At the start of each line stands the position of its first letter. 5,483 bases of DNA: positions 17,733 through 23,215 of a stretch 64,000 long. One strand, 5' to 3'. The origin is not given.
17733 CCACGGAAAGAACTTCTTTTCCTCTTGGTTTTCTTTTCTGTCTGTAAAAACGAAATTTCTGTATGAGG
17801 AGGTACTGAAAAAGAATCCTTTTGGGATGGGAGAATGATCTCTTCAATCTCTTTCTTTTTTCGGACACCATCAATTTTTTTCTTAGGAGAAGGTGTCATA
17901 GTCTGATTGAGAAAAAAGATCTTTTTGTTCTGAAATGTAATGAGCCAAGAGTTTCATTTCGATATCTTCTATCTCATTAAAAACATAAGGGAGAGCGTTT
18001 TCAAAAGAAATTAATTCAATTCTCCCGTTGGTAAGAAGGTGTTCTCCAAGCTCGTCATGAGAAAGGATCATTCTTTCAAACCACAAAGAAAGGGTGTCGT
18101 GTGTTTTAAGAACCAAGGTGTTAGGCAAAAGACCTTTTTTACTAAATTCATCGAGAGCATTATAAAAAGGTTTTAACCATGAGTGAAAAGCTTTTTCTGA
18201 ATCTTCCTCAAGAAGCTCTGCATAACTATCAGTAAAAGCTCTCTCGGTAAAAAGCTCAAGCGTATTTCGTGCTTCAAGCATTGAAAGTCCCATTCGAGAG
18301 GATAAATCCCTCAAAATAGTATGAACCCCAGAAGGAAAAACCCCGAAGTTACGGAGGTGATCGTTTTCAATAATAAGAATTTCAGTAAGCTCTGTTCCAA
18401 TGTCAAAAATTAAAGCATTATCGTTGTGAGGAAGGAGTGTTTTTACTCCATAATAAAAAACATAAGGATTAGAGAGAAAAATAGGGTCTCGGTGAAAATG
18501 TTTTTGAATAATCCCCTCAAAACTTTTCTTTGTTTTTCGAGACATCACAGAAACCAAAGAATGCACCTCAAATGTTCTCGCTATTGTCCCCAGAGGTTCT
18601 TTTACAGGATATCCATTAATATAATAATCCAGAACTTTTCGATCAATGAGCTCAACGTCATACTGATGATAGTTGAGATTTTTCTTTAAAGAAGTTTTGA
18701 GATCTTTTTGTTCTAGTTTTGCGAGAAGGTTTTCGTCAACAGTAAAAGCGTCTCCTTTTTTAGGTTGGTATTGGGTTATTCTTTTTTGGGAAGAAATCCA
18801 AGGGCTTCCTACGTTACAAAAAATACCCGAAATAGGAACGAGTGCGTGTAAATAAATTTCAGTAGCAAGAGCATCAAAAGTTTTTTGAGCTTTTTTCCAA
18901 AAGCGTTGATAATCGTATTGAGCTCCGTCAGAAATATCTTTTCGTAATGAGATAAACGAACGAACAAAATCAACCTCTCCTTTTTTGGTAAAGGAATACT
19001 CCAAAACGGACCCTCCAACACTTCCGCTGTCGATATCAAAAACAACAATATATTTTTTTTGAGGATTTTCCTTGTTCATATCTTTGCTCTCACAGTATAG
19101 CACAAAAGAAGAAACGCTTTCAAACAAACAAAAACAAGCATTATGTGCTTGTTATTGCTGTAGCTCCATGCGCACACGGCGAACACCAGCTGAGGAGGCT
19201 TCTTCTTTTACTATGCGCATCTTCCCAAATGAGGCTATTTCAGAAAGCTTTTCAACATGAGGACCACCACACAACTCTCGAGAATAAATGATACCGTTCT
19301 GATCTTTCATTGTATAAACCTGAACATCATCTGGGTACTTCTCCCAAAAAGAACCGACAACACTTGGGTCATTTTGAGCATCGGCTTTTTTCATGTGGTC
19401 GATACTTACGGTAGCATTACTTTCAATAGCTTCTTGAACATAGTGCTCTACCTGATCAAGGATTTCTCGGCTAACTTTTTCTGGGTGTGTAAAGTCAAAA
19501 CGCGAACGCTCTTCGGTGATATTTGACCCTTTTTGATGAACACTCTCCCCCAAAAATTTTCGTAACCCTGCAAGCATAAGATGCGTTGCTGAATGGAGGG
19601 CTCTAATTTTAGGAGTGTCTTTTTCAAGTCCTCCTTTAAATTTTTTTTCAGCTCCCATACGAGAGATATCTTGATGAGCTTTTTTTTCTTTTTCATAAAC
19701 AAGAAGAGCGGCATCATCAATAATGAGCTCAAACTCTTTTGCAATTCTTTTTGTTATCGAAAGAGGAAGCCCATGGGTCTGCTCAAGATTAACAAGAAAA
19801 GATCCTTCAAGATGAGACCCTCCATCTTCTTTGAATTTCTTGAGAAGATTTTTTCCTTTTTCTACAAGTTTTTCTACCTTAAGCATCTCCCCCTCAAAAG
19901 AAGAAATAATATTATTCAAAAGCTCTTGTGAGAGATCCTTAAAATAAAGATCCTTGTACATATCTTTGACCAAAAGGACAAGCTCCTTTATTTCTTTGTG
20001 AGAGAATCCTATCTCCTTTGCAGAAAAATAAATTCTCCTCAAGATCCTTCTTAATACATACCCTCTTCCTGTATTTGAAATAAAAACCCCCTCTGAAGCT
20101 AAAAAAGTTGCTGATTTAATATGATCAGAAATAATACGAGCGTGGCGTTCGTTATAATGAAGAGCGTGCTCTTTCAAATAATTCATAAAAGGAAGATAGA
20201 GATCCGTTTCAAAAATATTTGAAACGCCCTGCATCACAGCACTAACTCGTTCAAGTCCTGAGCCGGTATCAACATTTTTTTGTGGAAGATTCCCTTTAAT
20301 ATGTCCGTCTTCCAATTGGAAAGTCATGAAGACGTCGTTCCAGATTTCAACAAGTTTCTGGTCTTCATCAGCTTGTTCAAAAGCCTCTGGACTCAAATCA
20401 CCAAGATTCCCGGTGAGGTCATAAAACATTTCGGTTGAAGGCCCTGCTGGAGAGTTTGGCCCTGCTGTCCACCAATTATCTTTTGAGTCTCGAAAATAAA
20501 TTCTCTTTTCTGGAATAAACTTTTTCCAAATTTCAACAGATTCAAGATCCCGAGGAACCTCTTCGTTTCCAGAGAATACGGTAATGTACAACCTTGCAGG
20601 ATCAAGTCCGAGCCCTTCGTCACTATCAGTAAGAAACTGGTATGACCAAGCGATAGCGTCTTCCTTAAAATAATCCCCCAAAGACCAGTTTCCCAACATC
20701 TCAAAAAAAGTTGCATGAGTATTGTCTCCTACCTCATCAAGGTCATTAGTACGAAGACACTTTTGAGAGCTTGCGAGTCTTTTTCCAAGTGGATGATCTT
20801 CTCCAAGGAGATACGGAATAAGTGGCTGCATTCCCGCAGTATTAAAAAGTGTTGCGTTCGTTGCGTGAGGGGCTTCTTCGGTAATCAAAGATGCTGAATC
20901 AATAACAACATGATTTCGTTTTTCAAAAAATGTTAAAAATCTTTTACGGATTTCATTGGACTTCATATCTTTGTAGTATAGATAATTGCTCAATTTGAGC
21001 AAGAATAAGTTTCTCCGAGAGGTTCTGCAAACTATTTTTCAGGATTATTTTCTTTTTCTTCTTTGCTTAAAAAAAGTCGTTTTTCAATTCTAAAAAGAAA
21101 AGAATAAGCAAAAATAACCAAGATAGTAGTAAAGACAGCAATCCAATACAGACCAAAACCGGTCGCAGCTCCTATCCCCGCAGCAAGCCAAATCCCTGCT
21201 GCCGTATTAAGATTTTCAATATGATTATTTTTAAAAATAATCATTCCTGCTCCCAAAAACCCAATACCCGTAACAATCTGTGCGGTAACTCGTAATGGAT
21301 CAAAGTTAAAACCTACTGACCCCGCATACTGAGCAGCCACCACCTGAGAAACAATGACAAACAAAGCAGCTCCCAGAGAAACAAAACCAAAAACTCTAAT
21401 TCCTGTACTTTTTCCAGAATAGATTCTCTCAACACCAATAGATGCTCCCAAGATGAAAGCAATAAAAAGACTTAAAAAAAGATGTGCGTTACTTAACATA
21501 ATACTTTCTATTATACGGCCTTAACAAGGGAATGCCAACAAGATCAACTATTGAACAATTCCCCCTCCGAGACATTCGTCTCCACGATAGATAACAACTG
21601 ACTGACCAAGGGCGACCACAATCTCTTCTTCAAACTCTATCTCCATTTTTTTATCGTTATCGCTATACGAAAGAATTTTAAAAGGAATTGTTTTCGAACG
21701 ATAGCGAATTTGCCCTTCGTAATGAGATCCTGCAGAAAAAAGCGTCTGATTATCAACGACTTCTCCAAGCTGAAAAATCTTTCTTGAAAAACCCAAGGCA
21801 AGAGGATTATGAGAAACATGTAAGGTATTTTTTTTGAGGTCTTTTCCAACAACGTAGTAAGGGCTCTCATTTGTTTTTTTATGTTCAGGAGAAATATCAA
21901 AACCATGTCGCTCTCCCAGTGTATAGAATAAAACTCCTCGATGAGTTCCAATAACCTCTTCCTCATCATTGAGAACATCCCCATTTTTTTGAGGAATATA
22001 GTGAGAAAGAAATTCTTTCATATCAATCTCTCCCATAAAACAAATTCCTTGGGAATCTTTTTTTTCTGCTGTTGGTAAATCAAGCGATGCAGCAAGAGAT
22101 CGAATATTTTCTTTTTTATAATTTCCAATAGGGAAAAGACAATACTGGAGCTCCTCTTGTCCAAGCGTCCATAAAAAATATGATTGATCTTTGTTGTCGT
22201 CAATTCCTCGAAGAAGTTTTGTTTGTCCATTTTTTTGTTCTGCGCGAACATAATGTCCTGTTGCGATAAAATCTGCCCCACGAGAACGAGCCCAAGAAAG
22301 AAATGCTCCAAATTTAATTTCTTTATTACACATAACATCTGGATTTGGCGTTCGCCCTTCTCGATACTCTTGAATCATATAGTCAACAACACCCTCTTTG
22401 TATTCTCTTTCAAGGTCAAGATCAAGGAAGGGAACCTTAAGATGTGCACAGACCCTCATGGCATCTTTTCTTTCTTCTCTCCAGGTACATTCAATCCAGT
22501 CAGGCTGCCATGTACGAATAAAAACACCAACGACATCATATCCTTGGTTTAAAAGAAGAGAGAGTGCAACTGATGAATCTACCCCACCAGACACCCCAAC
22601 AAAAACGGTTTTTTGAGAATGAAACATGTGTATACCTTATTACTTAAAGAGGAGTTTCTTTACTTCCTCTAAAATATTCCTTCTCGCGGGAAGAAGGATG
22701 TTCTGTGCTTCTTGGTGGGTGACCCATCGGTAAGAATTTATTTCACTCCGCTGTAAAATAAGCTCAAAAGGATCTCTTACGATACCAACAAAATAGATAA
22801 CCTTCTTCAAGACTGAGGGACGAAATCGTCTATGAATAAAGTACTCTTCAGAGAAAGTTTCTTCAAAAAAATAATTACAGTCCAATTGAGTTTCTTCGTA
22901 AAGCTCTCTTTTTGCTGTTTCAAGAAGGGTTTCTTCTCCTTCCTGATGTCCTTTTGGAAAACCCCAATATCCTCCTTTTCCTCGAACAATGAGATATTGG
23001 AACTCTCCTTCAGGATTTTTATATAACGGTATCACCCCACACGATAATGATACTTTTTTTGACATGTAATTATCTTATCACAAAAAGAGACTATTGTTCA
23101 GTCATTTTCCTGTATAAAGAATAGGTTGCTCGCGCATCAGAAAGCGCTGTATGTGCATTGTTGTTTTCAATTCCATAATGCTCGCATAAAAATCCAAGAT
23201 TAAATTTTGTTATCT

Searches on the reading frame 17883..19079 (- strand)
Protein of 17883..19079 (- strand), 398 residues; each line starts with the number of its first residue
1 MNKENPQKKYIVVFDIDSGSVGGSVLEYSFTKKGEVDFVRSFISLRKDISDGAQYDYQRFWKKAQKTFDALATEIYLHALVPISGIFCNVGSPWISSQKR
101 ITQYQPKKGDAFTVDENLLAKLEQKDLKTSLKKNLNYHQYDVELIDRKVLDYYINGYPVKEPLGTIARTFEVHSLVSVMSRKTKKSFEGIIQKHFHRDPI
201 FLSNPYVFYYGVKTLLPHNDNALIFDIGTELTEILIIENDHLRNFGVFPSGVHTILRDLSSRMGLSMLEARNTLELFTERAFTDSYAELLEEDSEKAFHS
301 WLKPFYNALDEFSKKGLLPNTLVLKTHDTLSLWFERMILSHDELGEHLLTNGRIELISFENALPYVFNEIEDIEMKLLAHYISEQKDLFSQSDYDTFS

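Call 44: search_protein_families(library=pfam, proteins=[window:17883-19079:-], max_evalue=0.001)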
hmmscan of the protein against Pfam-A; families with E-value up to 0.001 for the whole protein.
window:17883-19079:- (398 aa): 1 family
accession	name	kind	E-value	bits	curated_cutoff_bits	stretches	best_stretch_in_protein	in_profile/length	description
PF14450.12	FtsA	-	0.00019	22.2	31.8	1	226-274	4-52/127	Cell division protein FtsA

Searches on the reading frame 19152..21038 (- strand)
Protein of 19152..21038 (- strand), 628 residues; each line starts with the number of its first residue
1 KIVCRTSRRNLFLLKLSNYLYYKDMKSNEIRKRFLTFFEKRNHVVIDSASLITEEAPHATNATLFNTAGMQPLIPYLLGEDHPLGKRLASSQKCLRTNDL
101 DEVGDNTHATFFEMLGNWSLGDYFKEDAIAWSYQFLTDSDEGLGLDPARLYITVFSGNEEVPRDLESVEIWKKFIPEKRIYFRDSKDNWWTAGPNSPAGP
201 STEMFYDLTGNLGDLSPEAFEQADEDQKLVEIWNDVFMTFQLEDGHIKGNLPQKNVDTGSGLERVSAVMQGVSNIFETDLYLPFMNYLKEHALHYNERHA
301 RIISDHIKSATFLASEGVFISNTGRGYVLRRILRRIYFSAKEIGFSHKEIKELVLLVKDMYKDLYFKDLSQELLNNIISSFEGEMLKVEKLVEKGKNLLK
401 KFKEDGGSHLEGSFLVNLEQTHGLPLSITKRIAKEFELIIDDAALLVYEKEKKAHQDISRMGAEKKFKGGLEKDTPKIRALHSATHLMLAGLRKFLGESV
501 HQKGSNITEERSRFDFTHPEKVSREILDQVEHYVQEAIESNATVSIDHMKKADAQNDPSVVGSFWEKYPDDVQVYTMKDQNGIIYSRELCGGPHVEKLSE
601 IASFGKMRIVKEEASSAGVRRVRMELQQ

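Call 44: search_protein_families(library=pfam, proteins=[window:19152-20966:-], max_evalue=0.001)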
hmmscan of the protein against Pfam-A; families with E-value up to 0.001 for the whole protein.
window:19152-20966:- (604 aa): 2 families
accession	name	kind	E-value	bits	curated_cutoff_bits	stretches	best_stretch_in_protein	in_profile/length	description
PF01411.24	tRNA-synt_2c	-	4.4e-106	356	30.3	1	5-462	1-453/552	tRNA synthetases class II (A)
PF07973.19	tRNA_SAD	-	1.8e-09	37.9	24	1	548-598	1-43/44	Threonyl and Alanyl tRNA synthetase second additional domain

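Call 79: search_solved_structures(query=window:19152-21038:-, max_evalue=1e-60)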
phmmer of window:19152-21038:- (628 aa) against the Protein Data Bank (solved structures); distinct sequences matched with E-value up to 1e-60: 9.
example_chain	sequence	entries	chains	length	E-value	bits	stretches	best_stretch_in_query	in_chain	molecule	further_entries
1riq_A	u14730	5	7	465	5.9e-71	243.4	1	25-446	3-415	Alanyl-tRNA synthetase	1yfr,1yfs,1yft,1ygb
3htz_A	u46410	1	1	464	6.9e-71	243.1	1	26-446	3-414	Alanyl-tRNA synthetase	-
9jc7_A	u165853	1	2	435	3.3e-67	231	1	25-463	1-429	Alanine--tRNA ligase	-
9jdn_A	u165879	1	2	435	5.9e-67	230.2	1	25-463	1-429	Alanine--tRNA ligase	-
3hxu_A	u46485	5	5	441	1.2e-64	222.5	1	27-451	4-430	Alanyl-tRNA synthetase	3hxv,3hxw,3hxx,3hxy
3hxz_A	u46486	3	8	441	8.5e-64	219.7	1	27-451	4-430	Alanyl-tRNA synthetase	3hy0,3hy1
4xem_A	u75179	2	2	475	2.8e-62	214.7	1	25-454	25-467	Alanine--tRNA ligase, cytoplasmic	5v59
5knn_A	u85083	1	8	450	4.1e-62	214.2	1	26-453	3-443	Alanine--tRNA ligase, cytoplasmic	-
4xeo_A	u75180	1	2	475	1.1e-61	212.7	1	25-454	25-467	Alanine--tRNA ligase, cytoplasmic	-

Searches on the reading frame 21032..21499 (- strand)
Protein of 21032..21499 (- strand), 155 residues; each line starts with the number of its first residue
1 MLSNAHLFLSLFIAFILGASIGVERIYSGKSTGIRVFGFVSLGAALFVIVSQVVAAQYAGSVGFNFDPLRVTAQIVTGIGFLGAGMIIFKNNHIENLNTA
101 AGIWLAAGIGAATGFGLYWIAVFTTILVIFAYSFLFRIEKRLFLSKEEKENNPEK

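Call 44: search_protein_families(library=pfam, proteins=[window:21032-21499:-], max_evalue=0.001)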
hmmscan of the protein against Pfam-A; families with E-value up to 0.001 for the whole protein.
window:21032-21499:- (155 aa): 1 family
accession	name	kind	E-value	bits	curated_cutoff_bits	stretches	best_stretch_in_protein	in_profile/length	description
PF02308.21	MgtC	-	2.7e-32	112.1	31.4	1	11-140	1-120/121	MgtC family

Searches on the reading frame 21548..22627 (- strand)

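Call 44: search_protein_families(library=pfam, proteins=[window:21548-22627:-], max_evalue=0.001)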
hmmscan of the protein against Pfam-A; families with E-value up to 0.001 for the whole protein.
window:21548-22627:- (359 aa): 3 families
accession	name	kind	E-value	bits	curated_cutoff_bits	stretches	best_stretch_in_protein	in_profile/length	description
PF03054.22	tRNA_Me_trans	-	3.3e-75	252.7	20.6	1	7-199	2-201/202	tRNA methyl transferase HUP domain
PF20259.3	tRNA_Me_trans_M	-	4.3e-20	71.5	27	1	204-273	1-66/66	tRNA methyl transferase PRC-barrel domain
PF20258.4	tRNA_Me_trans_C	-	3.6e-10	40.5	20.6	1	303-358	23-77/77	Aminomethyltransferase beta-barrel domain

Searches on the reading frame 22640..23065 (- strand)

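Call 44: search_protein_families(library=pfam, proteins=[window:22640-23065:-], max_evalue=0.001)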
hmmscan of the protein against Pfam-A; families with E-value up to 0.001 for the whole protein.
window:22640-23065:- (141 aa): 1 family
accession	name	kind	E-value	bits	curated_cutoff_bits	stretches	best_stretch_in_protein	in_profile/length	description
PF00293.34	NUDIX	-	3.1e-14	53.6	21.1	1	17-131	12-130/134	NUDIX domain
